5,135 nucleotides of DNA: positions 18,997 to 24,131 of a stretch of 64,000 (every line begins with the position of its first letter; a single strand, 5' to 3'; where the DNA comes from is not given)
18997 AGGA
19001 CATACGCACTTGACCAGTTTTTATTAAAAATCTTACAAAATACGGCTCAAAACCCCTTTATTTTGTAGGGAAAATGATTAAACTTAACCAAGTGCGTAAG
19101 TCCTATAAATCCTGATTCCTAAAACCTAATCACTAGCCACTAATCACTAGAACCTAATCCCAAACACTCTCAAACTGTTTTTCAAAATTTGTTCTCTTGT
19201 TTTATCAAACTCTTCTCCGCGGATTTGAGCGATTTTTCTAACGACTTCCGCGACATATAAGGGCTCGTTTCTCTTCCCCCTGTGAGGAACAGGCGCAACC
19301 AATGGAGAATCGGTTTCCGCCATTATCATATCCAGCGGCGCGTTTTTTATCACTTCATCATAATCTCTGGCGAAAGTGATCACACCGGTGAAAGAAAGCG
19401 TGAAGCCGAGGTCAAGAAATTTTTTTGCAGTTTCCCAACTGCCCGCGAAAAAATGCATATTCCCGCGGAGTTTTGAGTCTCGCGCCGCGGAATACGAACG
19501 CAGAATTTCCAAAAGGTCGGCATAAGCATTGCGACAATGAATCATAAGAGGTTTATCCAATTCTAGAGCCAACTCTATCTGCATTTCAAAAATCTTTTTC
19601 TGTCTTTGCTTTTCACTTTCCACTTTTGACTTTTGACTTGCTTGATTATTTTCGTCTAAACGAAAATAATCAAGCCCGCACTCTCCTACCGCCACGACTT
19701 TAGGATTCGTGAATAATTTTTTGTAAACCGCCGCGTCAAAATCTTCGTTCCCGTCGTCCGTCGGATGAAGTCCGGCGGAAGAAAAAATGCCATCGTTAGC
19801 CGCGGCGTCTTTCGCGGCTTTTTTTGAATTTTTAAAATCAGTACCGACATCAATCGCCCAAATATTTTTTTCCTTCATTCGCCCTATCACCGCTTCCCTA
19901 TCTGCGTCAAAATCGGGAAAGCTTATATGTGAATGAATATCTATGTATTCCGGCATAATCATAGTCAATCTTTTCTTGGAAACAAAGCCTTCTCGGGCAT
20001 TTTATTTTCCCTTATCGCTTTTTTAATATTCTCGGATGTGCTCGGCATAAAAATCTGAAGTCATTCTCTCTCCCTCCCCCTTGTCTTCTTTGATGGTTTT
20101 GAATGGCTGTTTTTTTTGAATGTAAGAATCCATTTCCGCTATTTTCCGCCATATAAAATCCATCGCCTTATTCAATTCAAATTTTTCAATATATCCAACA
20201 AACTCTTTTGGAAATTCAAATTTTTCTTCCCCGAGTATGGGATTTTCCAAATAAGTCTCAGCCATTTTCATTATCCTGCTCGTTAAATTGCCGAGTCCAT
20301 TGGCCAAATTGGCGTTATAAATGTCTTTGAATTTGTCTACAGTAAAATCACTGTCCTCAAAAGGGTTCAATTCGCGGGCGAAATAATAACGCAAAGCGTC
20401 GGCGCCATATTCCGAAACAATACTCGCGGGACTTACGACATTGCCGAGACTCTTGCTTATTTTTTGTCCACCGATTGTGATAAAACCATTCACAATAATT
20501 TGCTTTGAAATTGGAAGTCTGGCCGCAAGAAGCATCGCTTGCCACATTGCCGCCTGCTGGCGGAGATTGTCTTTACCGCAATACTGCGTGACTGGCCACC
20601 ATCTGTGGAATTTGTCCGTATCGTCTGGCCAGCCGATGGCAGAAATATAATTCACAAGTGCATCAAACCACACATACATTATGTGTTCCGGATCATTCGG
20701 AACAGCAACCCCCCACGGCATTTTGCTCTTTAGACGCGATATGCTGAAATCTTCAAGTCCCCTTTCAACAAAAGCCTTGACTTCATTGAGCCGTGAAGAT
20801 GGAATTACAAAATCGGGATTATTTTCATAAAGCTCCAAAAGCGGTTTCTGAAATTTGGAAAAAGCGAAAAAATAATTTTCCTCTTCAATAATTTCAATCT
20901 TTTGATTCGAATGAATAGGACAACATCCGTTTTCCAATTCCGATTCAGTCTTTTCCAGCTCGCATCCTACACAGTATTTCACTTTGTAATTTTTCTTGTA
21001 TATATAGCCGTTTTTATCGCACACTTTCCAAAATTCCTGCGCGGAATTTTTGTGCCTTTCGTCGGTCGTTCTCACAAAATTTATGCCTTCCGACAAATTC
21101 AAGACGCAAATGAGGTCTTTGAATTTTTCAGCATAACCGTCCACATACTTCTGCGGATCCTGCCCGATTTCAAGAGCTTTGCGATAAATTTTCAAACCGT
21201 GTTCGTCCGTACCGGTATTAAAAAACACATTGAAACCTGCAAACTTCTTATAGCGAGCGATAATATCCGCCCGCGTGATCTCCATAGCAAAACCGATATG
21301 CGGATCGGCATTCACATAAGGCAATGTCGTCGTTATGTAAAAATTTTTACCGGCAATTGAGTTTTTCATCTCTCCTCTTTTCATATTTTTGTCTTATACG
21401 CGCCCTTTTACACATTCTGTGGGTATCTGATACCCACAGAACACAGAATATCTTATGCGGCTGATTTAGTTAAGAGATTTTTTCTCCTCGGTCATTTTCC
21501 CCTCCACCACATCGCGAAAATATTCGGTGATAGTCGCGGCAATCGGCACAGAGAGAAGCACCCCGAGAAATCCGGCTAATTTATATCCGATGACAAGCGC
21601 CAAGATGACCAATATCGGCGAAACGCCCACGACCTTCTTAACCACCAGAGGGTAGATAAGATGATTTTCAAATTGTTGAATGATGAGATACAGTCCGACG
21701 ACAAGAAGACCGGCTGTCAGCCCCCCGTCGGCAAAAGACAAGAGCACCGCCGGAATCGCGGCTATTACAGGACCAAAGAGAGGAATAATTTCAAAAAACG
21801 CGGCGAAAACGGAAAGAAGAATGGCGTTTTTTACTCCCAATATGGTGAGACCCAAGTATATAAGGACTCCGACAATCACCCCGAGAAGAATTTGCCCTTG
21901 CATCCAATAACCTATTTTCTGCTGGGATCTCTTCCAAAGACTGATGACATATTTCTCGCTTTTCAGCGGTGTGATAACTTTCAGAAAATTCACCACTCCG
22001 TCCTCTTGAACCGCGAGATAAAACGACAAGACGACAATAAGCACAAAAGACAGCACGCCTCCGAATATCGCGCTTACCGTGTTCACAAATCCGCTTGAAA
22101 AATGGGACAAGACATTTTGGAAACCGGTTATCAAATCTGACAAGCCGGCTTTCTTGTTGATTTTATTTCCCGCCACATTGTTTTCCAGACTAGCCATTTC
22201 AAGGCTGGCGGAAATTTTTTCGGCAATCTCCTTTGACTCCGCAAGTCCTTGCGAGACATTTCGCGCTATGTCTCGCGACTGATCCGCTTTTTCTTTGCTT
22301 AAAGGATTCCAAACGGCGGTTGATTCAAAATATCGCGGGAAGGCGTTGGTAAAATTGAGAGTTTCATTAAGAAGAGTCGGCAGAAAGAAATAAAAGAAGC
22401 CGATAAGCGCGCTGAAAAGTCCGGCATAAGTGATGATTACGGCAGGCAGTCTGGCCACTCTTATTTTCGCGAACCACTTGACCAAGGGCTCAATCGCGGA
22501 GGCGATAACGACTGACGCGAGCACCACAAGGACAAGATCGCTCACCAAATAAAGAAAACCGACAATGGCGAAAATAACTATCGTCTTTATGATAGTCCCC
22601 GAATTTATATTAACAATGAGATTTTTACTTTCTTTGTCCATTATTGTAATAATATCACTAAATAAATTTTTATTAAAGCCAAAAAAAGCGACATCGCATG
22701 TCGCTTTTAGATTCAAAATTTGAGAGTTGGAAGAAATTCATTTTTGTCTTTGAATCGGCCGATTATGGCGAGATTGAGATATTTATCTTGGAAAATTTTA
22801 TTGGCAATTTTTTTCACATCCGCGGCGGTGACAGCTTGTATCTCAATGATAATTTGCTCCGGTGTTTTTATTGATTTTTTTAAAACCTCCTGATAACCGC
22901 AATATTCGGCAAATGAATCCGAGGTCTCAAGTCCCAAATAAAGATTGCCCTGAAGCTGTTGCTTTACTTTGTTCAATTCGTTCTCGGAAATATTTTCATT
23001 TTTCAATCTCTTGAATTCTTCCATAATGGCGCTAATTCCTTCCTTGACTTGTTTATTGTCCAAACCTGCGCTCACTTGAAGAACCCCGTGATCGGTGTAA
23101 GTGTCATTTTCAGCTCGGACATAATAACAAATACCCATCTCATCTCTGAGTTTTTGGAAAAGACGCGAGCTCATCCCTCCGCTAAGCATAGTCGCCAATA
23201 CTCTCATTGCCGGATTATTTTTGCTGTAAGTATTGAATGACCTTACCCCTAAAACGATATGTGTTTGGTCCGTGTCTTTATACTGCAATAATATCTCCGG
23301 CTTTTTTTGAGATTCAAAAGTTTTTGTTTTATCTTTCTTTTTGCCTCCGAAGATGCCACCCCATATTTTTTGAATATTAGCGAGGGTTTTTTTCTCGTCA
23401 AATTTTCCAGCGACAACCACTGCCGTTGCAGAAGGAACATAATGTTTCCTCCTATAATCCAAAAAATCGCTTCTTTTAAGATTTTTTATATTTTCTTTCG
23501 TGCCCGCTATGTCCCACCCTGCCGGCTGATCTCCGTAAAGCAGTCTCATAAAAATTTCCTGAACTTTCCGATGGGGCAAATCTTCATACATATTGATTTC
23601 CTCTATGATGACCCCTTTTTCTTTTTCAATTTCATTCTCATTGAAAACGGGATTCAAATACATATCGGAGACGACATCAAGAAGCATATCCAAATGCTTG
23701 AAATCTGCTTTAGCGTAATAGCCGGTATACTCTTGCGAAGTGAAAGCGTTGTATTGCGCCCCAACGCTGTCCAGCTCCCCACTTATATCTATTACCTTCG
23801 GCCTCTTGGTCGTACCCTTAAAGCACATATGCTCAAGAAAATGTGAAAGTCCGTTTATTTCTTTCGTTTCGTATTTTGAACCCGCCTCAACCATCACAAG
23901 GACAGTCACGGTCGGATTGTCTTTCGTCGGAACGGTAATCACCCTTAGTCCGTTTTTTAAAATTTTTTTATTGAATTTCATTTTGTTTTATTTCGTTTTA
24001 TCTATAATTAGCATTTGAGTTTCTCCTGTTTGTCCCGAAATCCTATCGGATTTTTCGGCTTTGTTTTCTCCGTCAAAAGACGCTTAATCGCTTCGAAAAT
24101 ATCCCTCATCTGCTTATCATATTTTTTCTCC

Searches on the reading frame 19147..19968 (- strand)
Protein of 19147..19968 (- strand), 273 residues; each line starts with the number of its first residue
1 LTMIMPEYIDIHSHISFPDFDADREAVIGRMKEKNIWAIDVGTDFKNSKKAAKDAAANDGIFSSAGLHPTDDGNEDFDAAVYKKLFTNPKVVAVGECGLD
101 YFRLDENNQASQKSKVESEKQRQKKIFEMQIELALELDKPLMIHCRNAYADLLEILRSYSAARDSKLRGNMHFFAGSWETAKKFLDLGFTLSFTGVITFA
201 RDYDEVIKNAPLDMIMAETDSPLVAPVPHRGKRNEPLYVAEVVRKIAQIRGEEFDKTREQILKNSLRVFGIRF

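Call 74: search_protein_families(library=pfam, proteins=[window:19147-19968:-], max_evalue=0.00001)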
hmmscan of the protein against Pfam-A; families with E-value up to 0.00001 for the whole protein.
window:19147-19968:- (273 aa): 1 family
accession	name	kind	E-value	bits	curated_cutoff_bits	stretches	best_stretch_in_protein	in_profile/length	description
PF01026.27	TatD_DNase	-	5e-72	242.8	27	1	9-270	1-253/253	TatD related DNase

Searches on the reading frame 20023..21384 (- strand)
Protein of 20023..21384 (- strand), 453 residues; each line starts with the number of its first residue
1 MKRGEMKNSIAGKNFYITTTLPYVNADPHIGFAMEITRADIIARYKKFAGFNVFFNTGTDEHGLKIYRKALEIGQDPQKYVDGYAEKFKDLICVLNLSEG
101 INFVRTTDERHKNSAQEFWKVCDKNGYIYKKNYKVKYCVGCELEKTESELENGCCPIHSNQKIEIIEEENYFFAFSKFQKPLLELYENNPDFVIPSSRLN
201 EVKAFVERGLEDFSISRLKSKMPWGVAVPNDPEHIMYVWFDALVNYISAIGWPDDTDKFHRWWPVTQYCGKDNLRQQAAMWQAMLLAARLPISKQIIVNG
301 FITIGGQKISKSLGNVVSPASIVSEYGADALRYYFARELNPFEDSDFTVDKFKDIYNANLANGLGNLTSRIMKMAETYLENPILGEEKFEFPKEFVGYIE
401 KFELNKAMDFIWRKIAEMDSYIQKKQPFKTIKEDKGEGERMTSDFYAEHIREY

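Call 74: search_protein_families(library=pfam, proteins=[window:20023-21384:-], max_evalue=0.00001)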
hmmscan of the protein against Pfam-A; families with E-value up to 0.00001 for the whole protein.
window:20023-21384:- (453 aa): 3 families
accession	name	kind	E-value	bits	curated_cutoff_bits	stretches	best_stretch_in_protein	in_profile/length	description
PF09334.17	tRNA-synt_1g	-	2.9e-93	313.2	20.1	2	147-372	161-391/391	tRNA synthetases class I (M)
PF00133.28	tRNA-synt_1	-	1.2e-32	113.6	22.7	2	233-336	296-403/414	tRNA synthetases class I (I, L, M and V)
PF01406.26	tRNA-synt_1e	-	2.5e-13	50.5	27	1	293-337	238-282/301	tRNA synthetases class I (C) catalytic domain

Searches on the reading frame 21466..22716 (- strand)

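Call 74: search_protein_families(library=pfam, proteins=[window:21466-22716:-], max_evalue=0.00001)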
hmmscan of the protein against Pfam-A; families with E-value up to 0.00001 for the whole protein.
window:21466-22716:- (416 aa): 1 family
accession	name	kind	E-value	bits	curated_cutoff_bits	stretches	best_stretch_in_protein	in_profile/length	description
PF01594.21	AI-2E_transport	-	4.4e-55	187.6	34.3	1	45-401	5-324/327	AI-2E family transporter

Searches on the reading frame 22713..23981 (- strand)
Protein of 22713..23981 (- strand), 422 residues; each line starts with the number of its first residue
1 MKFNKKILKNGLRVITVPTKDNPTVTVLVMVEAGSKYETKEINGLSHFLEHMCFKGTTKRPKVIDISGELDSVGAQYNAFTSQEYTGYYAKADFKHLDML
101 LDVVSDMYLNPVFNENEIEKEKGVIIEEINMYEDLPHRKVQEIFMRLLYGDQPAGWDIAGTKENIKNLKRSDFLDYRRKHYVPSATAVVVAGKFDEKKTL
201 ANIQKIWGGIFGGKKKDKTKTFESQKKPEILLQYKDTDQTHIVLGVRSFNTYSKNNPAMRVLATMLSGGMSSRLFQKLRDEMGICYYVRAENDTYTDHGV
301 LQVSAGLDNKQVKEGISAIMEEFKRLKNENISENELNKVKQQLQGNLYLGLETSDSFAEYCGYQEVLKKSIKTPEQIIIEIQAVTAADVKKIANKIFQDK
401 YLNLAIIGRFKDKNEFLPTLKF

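Call 74: search_protein_families(library=pfam, proteins=[window:22713-23981:-], max_evalue=0.00001)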
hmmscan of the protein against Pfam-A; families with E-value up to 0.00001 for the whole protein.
window:22713-23981:- (422 aa): 2 families
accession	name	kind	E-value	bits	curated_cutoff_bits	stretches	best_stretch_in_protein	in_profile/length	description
PF05193.26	Peptidase_M16_C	-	1.6e-41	142.6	23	1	168-343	2-181/181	Peptidase M16 inactive domain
PF00675.25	Peptidase_M16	-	1.8e-38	132.2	22.3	1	13-161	1-148/149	Insulinase (Peptidase family M16)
